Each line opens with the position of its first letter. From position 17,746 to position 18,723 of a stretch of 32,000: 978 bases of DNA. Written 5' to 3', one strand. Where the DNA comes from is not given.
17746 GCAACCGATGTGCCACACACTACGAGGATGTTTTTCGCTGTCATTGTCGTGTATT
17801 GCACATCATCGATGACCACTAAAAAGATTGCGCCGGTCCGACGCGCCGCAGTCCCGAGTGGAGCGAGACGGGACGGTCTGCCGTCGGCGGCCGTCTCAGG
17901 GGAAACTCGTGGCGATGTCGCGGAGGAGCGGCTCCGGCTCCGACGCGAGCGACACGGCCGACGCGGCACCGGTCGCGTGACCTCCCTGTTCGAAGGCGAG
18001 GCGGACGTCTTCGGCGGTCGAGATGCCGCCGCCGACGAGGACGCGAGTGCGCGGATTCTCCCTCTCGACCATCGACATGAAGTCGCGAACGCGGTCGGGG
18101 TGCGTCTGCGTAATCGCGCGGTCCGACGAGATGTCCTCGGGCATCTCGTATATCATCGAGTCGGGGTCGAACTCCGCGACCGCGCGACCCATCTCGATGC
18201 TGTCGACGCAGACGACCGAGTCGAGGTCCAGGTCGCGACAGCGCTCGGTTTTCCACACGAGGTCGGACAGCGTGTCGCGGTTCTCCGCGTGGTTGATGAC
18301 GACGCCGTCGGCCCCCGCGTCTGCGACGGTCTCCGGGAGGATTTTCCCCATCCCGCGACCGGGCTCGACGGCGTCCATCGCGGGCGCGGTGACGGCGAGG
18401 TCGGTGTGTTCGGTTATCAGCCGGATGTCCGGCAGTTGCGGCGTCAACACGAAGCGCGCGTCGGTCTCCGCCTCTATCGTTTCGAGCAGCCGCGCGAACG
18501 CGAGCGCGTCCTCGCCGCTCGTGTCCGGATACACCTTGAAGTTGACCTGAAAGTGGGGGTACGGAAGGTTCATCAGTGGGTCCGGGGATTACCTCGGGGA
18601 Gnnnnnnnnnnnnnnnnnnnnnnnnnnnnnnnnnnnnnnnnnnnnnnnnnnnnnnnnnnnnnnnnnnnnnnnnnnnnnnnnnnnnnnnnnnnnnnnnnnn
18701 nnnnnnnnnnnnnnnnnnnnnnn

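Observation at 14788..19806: Galactitol-family PTS wired directly to a class-I aldolase, a TIM-like isomerase and YjbQ: a candidate uncharacterised archaeal PTS-to-triose pathway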

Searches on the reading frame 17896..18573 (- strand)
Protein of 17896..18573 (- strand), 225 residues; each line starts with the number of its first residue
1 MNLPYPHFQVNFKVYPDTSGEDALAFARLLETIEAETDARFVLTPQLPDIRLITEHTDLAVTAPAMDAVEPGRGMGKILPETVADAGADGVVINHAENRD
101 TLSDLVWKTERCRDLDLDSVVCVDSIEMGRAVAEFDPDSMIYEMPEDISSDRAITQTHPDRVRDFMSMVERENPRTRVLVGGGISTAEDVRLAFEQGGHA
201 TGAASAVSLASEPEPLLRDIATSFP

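Call 3: search_protein_families(library=pfam, proteins=[window:17896-18573:-], max_evalue=0.01)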
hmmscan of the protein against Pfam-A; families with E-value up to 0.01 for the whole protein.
window:17896-18573:- (225 aa): 1 family
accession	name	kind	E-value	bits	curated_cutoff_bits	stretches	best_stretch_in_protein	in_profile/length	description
PF00121.24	TIM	-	2.9e-19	70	20.1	1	10-197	5-222/245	Triosephosphate isomerase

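Call 4: search_protein_families(library=ncbifam, proteins=[window:17896-18573:-], max_evalue=0.01)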
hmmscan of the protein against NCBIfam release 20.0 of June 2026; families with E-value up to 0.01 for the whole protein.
window:17896-18573:- (225 aa): 4 families
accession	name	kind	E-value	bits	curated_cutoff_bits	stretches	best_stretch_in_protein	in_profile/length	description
NF003302.0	PRK04302.1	subfamily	1.8e-75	253.5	132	1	5-223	3-221/223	triose-phosphate isomerase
TIGR00419.1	tim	equivalog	7e-28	98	130.6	1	10-206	4-223/228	triose-phosphate isomerase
NF000722.0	PRK00042.2-1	equivalog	0.00081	18.7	293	1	21-109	17-110/256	triose-phosphate isomerase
NF010569.0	PRK13962.1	equivalog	0.0044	15.2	883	1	21-123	412-521/645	bifunctional phosphoglycerate kinase/triosephosphate isomerase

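Call 23: find_homologous_proteins(query=window:17896-18573:-, max_evalue=0.00001)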
Query window:17896-18573:- (225 aa): 250 proteins with E <= 0.00001 among 1924 candidates; the best 120 are listed.
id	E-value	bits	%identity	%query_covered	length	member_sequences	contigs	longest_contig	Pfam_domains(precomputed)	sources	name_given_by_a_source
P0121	2.7e-138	477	97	100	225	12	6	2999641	PF00121.25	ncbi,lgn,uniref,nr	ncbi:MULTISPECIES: triose-phosphate isomerase [Haloferax]|uniref:Triosephosphate isomerase n=2 Tax=H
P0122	1.1e-125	436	87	100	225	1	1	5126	PF00121.25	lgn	-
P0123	4.7e-118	411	82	100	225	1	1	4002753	PF00121.25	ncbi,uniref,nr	ncbi:triose-phosphate isomerase [Salinigranum marinum]|uniref:triose-phosphate isomerase n=1 Tax=Sal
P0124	1.2e-117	409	83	100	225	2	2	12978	PF00121.25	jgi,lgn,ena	jgi:triosephosphate isomerase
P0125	1.9e-117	409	82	100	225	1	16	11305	PF00121.25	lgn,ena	-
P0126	4.4e-117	408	81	100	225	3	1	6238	PF00121.25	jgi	jgi:triosephosphate isomerase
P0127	6.8e-117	407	81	100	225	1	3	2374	PF00121.25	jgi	jgi:triosephosphate isomerase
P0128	6.8e-117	407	81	100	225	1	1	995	PF00121.25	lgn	-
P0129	3.7e-114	398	81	100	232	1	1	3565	PF00121.25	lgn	-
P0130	7.6e-114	397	79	100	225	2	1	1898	PF00121.25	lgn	-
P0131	3.9e-113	395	79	100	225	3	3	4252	PF00121.25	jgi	jgi:triosephosphate isomerase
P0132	7.6e-113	394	80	100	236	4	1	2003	PF00121.25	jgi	jgi:triosephosphate isomerase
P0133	8.3e-113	394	80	100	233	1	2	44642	PF00121.25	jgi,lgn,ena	-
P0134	1.6e-112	393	79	100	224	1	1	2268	PF00121.25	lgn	-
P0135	2.3e-111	389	76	100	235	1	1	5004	PF00121.25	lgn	-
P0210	7.5e-84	299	60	100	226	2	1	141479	PF05690.21,PF00121.25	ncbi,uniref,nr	ncbi:triose-phosphate isomerase [Natrarchaeobius chitinivorans]|uniref:Triosephosphate isomerase n=1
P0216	2.2e-82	294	60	98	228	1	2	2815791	PF00121.25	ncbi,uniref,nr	ncbi:Triosephosphate isomerase protein [Halorhabdus tiamatea SARL4B]|uniref:Triosephosphate isomeras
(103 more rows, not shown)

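Call 25: search_solved_structures(query=window:17896-18573:-, max_evalue=0.001, show_alignments=2)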
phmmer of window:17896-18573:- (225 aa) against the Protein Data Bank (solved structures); distinct sequences matched with E-value up to 0.001: 4.
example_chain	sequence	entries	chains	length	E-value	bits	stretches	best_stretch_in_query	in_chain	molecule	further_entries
1hg3_A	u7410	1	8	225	5.3e-42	147.4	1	3-222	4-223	TRIOSEPHOSPHATE ISOMERASE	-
2h6r_A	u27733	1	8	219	9.9e-36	126.9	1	10-220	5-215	Triosephosphate isomerase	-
1w0m_A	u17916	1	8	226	1.1e-26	97.4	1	6-220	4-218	TRIOSEPHOSPHATE ISOMERASE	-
5csr_A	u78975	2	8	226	1.2e-20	77.6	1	10-218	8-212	Triosephosphate isomerase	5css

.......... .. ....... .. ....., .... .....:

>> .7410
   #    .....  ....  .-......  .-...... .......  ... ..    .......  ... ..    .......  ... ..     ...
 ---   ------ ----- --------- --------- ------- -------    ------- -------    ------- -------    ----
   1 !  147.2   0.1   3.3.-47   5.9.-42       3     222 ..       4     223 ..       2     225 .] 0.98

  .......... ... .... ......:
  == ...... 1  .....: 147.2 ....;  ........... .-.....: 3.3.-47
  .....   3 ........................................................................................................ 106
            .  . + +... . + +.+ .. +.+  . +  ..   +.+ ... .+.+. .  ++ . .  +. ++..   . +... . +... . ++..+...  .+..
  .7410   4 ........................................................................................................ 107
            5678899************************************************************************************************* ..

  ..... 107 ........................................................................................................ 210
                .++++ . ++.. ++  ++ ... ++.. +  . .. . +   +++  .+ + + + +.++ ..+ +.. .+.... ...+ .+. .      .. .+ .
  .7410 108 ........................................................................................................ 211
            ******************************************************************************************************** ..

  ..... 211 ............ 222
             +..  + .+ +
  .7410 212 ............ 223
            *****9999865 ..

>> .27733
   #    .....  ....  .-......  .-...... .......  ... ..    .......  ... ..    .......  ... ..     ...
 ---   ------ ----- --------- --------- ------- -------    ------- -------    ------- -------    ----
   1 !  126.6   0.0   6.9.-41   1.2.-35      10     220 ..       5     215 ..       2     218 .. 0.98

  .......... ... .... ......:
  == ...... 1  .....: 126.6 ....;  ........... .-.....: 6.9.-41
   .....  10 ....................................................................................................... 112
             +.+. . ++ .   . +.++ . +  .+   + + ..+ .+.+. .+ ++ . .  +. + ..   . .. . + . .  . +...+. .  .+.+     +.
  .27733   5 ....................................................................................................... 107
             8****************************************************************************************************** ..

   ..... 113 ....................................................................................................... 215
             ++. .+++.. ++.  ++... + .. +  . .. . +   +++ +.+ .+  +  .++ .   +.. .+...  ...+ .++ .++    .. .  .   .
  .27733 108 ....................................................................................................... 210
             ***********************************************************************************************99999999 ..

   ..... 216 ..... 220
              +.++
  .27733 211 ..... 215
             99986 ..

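Call 27: find_encoding_contigs(protein=P0133, flank=9000, max_places=1)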
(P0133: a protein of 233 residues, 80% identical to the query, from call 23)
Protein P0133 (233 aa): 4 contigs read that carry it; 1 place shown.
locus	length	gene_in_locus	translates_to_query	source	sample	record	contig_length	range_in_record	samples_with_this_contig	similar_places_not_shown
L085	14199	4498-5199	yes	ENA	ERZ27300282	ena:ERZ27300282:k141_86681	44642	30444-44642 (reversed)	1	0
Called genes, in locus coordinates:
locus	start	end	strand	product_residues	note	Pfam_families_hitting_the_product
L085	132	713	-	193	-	PF01609:DDE_Tnp_1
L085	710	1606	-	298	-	-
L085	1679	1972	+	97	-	-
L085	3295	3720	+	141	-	PF01894:YjbQ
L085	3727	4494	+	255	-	PF01791:DeoC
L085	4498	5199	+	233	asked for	PF00121:TIM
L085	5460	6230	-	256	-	PF25213:HVO_A0261_N (weak), PF01022:HTH_5 (weak), PF09339:HTH_IclR, PF12840:HTH_20 (weak), PF25212:HVO_A0114 (weak), PF01614:IclR_C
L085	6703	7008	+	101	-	PF00702:Hydrolase, PF13419:HAD_2 (weak), PF13242:Hydrolase_like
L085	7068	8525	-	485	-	PF00370:FGGY_N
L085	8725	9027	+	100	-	PF02780:Transketolase_C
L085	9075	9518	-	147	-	PF00359:PTS_EIIA_2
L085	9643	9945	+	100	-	PF02302:PTS_IIB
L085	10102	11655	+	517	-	PF03611:EIIC-GAT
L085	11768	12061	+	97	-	PF00381:PTS-HPr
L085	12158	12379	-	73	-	PF02852:Pyr_redox_dim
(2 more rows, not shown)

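Call 28: find_encoding_contigs(protein=P0216, flank=9000, max_places=1)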
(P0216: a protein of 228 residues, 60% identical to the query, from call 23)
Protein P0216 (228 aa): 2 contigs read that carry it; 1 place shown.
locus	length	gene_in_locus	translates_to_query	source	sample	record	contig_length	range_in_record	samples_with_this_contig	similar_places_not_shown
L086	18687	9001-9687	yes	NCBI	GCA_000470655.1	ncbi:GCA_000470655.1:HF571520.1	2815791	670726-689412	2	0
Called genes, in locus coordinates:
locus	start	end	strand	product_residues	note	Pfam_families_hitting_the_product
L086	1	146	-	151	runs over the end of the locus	-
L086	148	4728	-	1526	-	PF18884:TSP3_bac (weak), PF00092:VWA, PF13519:VWA_2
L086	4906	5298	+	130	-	PF06283:ThuA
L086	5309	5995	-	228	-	PF06026:Rib_5-P_isom_A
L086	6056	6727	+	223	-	PF00834:Ribul_P_3_epim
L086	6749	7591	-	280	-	PF13793:Pribosyltran_N, PF00156:Pribosyltran, PF14681:UPRTase (weak), PF14572:Pribosyl_synth (weak)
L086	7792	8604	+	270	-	PF19810:HFX_2341_N, PF22665:WHD_DUF6293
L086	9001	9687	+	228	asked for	PF00121:TIM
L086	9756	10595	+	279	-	PF00248:Aldo_ket_red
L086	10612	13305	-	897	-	PF00072:Response_reg, PF01590:GAF, PF13185:GAF_2, PF13492:GAF_3, PF00989:PAS, PF00989:PAS, PF08448:PAS_4, PF08447:PAS_3, +7 more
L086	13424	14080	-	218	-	PF00923:TAL_FSA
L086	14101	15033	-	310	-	PF02779:Transket_pyr, PF02780:Transketolase_C, PF22613:Transketolase_C_1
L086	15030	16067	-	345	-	PF13292:DXP_synthase_N, PF00456:Transketolase_N, PF00676:E1_dh (weak), PF09364:XFP_N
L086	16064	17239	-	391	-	PF01547:SBP_bac_1, PF13416:SBP_bac_8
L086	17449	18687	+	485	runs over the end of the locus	PF02056:Glyco_hydro_4, PF11975:Glyco_hydro_4C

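Call 29: find_encoding_contigs(protein=P0210, flank=9000, max_places=1)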
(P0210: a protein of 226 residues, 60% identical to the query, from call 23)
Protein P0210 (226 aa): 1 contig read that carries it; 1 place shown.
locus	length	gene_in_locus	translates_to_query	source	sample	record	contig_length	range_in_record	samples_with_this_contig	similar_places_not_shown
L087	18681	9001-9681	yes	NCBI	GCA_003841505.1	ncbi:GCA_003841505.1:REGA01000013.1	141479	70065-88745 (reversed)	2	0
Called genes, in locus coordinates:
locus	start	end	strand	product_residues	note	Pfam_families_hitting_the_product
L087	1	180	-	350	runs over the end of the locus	PF00005:ABC_tran, PF13401:AAA_22 (weak), PF13304:AAA_21 (faint), PF08352:oligo_HPY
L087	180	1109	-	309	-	PF12911:OppC_N (weak), PF00528:BPD_transp_1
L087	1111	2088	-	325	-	PF19300:BPD_transp_1_N, PF00528:BPD_transp_1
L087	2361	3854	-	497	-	PF00370:FGGY_N, PF02782:FGGY_C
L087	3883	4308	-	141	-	PF01894:YjbQ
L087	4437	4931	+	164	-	PF00903:Glyoxalase, PF13468:Glyoxalase_3 (weak), PF13669:Glyoxalase_4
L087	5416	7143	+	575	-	PF00496:SBP_bac_5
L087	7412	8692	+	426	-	PF01546:Peptidase_M20, PF07687:M20_dimer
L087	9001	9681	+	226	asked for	PF00121:TIM, PF05690:ThiG (faint)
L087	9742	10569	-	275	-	PF00248:Aldo_ket_red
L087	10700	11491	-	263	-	PF01791:DeoC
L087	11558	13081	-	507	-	PF00171:Aldedh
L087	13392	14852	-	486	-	PF00370:FGGY_N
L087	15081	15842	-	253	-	PF25213:HVO_A0261_N (weak), PF01022:HTH_5, PF01047:MarR (weak), PF09339:HTH_IclR, PF12802:MarR_2 (weak), PF13412:HTH_24 (faint), PF25212:HVO_A0114 (weak), PF01614:IclR_C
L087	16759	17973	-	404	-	PF13191:AAA_16, PF00004:AAA (faint), PF07728:AAA_5 (weak), PF13401:AAA_22, PF22703:Cdc6_lid, PF09079:WHD_Cdc6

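Call 34: search_protein_representatives(protein=window:17896-18573:-)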
Query: 225 residues. Proteins with E-value up to 0.001 (for the whole library): 960; up to 1e-10: 603; up to 1e-30: 22. The best 150 are listed.
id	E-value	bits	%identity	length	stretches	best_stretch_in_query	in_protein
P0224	1.8e-79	282.9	59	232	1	1-225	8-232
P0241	4.8e-63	229.3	50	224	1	2-215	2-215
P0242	1.1e-58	215.1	47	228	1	2-225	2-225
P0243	2.0e-53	197.9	45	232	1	3-221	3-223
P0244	1.8e-46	175.1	46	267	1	6-199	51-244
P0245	1.5e-44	168.9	47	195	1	1-176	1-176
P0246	4.6e-36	141.1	39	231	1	3-220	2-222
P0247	2.9e-35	138.5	36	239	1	4-222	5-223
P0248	4.9e-35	137.7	35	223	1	5-221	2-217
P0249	6.1e-35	137.4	36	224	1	1-224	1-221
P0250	4.5e-34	134.6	34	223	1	6-220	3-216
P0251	6.1e-34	134.2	34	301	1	6-222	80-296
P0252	8.6e-34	133.7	38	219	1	6-221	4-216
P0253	2.4e-33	132.2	35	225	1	6-221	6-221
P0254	1.9e-32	129.3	37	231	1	4-221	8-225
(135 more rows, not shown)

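Call 42: search_protein_families(library=ncbifam, proteins=[L087:2361-3854:-, L087:11558-13081:-, L087:9742-10569:-, L087:4437-4931:+, L086:9756-10595:+], max_evalue=1e-10)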
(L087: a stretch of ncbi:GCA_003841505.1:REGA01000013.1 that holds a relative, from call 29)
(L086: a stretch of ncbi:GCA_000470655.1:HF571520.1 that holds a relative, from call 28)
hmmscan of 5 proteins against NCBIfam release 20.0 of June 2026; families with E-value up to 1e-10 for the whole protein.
L087:2361-3854:- (497 aa): 7 families
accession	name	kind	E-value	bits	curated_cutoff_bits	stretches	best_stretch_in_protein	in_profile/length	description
TIGR02627.1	rhamnulo_kin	equivalog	2.3e-88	296.8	527.95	1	18-473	1-453/454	rhamnulokinase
NF007925.0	PRK10640.1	equivalog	1.6e-73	247.8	639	1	16-491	5-477/489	rhamnulokinase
TIGR02628.1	fuculo_kin_coli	equivalog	3.1e-17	62.7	470.9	0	148-269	142-263/465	L-fuculokinase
NF008187.0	PRK10939.1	equivalog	6.7e-16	58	528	0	148-228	147-227/521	autoinducer-2 kinase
TIGR01312.1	XylB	equivalog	2.8e-12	45.9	380.25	0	148-238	139-229/481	xylulokinase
NF000756.0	PRK00047.1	subfamily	3.9e-11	41.9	498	0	333-479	327-473/502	glycerol kinase GlpK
TIGR01311.1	glycerol_kin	equivalog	4.9e-11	41.6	590.35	0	377-481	371-474/496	glycerol kinase GlpK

L087:11558-13081:- (507 aa): 40 families (the best 25 are shown)
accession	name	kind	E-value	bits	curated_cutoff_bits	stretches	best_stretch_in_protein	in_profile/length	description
TIGR01804.1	BADH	equivalog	2.1e-151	504.6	668.6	1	33-498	1-467/467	betaine-aldehyde dehydrogenase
NF009725.0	PRK13252.1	equivalog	2.8e-141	471.3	593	1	31-503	8-480/488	betaine-aldehyde dehydrogenase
NF045735.1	PaDhStyDPseudo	equivalog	7.3e-138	460.2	850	1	31-501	4-480/483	phenylacetaldehyde dehydrogenase StyD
NF010000.0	PRK13473.1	subfamily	1.9e-136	455.5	615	1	31-501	4-471/475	aminobutyraldehyde dehydrogenase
NF050026.1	AcaldDHExaC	equivalog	2.3e-136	455.3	900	1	32-502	18-493/503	acetaldehyde dehydrogenase ExaC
TIGR02299.1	HpaE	equivalog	9.1e-135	450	638.35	1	32-503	3-477/488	5-carboxymethyl-2-hydroxymuconate semialdehyde dehydrogenase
NF045736.1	PaDhStyDRhodo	equivalog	4.3e-132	441.1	800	1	31-502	4-477/479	phenylacetaldehyde dehydrogenase StyD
NF052305.1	DioxValDhHalo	equivalog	3.4e-125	418.7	750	1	31-500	6-479/483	2,5-dioxovalerate dehydrogenase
NF007352.0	PRK09847.1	equivalog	1.8e-118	396.2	850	1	23-503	13-492/495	aldehyde dehydrogenase PuuC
TIGR03216.1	OH_muco_semi_DH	equivalog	3.1e-117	392.2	693.25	1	31-502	2-479/481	2-hydroxymuconic semialdehyde dehydrogenase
NF042993.1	AlphKGSA_gudD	equivalog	1.2e-109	367.2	770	1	32-502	6-480/481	alpha-ketoglutaric semialdehyde dehydrogenase GucD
TIGR01780.1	SSADH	subfamily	6.8e-107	358.1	646.35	1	50-498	2-448/448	succinate-semialdehyde dehydrogenase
NF040648.1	lactal_redase_Meth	equivalog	1.2e-104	350.9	650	1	32-502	1-462/463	lactaldehyde dehydrogenase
TIGR03374.1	ABALDH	equivalog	1.5e-104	350.4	909.3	1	31-501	3-470/472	aminobutyraldehyde dehydrogenase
TIGR04284.1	aldehy_Rv0768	hypoth_equivalog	9.4e-102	341.4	775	1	31-500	2-476/480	aldehyde dehydrogenase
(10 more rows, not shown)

L087:9742-10569:- (275 aa): 5 families
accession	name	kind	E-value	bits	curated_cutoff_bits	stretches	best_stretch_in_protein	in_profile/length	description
NF008377.0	PRK11172.1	equivalog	3.8e-60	203.4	327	1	22-272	11-264/267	2,5-didehydrogluconate reductase DkgB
NF008598.0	PRK11565.1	equivalog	2.2e-47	161.4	425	1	23-265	24-266/275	2,5-didehydrogluconate reductase DkgA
NF007695.0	PRK10376.1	subfamily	3.8e-31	108.3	280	1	25-262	38-289/290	oxidoreductase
NF049922.1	MethglyxlRedYdjG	equivalog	7.6e-19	67.9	550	0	78-192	106-223/326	NADH-dependent methylglyoxal reductase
TIGR01293.1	Kv_beta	subfamily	1.3e-14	54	365.4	0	24-179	28-188/319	voltage-dependent potassium channel subunit beta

L087:4437-4931:+ (164 aa): 1 family
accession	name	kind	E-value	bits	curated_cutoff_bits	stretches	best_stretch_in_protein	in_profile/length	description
TIGR03645.1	glyox_marine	hypoth_equivalog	8.8e-41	139.6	262.05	1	7-162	1-160/162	lactoylglutathione lyase family protein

L086:9756-10595:+ (279 aa): 4 families
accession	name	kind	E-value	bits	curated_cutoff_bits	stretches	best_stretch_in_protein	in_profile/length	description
NF008377.0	PRK11172.1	equivalog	2.1e-70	237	327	1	13-264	2-258/267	2,5-didehydrogluconate reductase DkgB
NF008598.0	PRK11565.1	equivalog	1.5e-61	208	425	1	4-259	5-263/275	2,5-didehydrogluconate reductase DkgA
NF049922.1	MethglyxlRedYdjG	equivalog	2.9e-23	82.4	550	1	75-189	105-222/326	NADH-dependent methylglyoxal reductase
NF007695.0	PRK10376.1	subfamily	2.3e-15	56.5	280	1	36-258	49-288/290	oxidoreductase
